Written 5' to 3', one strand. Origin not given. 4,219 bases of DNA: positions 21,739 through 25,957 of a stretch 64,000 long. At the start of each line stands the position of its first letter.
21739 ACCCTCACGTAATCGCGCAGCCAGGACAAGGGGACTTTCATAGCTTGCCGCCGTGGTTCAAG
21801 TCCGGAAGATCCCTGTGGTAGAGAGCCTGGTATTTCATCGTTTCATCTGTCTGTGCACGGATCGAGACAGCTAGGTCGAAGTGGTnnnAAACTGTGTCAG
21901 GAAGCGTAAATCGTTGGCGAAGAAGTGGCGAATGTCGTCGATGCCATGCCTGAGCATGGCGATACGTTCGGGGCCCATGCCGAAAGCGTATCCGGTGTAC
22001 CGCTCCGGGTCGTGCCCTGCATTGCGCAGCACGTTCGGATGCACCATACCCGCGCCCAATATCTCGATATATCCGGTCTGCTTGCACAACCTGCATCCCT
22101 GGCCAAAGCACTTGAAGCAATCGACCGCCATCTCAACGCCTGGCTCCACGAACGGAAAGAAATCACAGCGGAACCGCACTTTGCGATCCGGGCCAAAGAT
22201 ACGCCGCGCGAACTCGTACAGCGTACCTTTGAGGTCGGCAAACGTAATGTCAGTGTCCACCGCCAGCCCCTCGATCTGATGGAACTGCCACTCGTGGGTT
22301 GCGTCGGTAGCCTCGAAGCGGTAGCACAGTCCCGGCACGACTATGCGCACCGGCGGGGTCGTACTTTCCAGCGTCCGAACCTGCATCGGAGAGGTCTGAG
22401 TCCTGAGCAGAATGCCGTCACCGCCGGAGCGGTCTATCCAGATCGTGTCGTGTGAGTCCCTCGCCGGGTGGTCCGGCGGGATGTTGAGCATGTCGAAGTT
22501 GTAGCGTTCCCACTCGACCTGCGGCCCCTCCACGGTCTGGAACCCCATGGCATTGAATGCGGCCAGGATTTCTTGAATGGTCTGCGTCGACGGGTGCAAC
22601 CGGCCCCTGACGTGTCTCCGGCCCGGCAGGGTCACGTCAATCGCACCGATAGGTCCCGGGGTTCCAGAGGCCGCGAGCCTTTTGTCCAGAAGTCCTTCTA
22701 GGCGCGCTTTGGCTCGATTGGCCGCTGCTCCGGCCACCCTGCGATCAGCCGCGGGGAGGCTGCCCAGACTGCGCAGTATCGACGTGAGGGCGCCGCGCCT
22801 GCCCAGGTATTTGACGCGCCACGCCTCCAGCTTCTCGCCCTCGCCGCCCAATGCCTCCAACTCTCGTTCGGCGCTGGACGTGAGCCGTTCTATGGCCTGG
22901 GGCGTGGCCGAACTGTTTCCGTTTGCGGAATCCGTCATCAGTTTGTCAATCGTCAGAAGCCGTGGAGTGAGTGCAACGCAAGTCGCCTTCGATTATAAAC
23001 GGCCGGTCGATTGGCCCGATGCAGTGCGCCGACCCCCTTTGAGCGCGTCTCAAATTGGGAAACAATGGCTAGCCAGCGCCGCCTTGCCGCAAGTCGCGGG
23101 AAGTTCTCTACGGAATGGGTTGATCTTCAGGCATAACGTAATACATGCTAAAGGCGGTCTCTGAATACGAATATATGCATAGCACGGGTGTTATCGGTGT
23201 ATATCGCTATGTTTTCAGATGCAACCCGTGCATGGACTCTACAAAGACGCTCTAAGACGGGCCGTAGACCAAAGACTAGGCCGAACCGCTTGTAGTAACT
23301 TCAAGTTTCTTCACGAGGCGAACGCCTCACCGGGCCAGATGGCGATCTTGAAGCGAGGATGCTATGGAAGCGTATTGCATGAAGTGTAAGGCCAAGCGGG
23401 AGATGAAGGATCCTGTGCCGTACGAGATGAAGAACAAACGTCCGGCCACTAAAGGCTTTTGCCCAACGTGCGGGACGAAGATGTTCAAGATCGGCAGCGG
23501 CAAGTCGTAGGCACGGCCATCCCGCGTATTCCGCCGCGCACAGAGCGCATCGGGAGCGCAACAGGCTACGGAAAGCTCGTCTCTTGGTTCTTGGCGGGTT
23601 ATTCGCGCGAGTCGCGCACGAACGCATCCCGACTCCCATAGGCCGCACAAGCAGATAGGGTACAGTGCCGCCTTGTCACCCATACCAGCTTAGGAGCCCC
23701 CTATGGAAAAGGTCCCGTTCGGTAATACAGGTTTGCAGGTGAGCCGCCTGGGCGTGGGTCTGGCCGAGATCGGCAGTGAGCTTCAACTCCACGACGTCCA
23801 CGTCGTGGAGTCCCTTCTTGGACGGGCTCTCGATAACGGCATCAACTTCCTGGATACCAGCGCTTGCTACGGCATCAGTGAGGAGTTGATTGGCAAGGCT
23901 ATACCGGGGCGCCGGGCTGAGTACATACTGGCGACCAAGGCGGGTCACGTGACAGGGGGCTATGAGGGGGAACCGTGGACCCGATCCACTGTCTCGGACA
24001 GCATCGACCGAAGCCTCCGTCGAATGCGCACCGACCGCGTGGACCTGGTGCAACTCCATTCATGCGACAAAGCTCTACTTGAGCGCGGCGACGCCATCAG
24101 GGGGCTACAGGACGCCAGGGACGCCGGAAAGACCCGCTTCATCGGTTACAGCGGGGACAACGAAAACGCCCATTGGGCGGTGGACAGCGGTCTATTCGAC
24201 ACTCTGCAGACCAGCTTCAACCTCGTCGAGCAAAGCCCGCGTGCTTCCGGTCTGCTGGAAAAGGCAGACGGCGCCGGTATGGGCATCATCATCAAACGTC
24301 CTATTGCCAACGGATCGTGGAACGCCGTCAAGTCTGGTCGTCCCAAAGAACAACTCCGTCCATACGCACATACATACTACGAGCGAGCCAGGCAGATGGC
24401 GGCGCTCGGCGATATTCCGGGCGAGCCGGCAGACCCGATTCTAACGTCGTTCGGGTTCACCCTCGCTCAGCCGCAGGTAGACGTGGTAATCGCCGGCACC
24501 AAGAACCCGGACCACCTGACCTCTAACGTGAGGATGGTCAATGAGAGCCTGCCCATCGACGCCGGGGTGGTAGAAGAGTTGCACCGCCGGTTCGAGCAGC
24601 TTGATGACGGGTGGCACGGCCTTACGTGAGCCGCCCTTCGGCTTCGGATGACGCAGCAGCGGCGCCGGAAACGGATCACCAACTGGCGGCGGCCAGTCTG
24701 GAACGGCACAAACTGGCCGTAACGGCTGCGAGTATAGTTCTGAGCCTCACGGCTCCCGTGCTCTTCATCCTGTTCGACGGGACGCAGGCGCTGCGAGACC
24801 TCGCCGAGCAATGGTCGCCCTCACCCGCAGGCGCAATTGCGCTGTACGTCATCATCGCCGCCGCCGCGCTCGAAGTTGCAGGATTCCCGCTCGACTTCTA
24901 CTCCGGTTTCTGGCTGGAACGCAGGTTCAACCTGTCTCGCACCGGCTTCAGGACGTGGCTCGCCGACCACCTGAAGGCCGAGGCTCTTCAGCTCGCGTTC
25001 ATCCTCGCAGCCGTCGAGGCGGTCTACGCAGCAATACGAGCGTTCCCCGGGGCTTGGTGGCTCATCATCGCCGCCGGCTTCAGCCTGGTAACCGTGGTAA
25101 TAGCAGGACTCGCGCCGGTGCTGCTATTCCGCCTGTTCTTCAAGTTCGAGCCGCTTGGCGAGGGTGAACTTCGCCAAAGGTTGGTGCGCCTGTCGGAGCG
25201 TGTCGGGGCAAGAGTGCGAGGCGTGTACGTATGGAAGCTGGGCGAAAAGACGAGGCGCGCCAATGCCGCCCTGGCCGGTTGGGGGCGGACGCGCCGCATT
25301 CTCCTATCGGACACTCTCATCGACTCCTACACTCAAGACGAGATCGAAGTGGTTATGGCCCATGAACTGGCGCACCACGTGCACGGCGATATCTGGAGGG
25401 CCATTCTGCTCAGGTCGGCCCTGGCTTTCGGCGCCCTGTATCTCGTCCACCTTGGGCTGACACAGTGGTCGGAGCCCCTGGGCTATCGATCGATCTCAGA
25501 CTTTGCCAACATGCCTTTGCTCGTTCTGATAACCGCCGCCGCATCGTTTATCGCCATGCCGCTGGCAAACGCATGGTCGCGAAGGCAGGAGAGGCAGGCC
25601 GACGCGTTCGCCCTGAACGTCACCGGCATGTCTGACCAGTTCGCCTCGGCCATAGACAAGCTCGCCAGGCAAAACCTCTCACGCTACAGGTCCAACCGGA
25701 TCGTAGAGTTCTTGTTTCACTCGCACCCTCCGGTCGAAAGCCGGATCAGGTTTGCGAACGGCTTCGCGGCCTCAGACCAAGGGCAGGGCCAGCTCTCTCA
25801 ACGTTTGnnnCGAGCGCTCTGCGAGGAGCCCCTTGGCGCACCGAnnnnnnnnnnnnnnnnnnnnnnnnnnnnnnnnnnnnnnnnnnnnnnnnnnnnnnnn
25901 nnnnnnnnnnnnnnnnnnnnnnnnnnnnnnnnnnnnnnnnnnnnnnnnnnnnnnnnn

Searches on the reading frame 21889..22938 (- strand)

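Call 45: search_protein_families(library=pfam, proteins=[window:21889-22938:-], max_evalue=0.00001)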
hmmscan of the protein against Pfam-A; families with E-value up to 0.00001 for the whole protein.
window:21889-22938:- (350 aa): 2 families
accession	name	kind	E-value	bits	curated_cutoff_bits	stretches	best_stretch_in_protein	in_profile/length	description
PF01409.25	tRNA-synt_2d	-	1.8e-95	319.5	19.8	1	100-350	2-246/246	tRNA synthetases class II core domain (F)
PF02912.23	Phe_tRNA-synt_N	-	7.6e-17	61.5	22.3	1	35-90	4-59/69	Aminoacyl tRNA synthetase class II, N-terminal domain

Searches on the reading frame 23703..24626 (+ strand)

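Call 45: search_protein_families(library=pfam, proteins=[window:23703-24626:+], max_evalue=0.00001)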
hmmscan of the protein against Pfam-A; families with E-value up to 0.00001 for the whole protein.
window:23703-24626:+ (308 aa): 1 family
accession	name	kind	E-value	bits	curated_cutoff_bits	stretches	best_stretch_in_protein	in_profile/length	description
PF00248.27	Aldo_ket_red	-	2.8e-33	115.7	24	1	15-285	1-280/291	Aldo/keto reductase family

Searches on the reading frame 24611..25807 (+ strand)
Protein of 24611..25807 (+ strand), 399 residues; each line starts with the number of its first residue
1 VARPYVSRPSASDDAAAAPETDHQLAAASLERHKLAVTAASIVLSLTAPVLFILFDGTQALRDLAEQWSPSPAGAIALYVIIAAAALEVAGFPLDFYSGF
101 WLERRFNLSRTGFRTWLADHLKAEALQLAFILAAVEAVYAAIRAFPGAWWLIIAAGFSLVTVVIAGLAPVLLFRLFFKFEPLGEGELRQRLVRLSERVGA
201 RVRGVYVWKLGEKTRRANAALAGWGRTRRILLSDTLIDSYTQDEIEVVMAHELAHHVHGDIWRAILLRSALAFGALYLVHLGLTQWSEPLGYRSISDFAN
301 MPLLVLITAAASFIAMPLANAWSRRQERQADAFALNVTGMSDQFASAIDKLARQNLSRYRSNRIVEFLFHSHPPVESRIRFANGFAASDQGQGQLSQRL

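Call 45: search_protein_families(library=pfam, proteins=[window:24611-25807:+], max_evalue=0.00001)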
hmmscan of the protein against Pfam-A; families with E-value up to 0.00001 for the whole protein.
window:24611-25807:+ (399 aa): 2 families
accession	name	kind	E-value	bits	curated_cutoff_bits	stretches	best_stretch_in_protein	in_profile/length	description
PF01435.24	Peptidase_M48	-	4.1e-28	98.9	20.3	1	183-382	3-182/186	Peptidase family M48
PF16491.10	Peptidase_M48_N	-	8.4e-20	71.8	27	1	26-178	26-179/179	CAAX prenyl protease N-terminal, five membrane helices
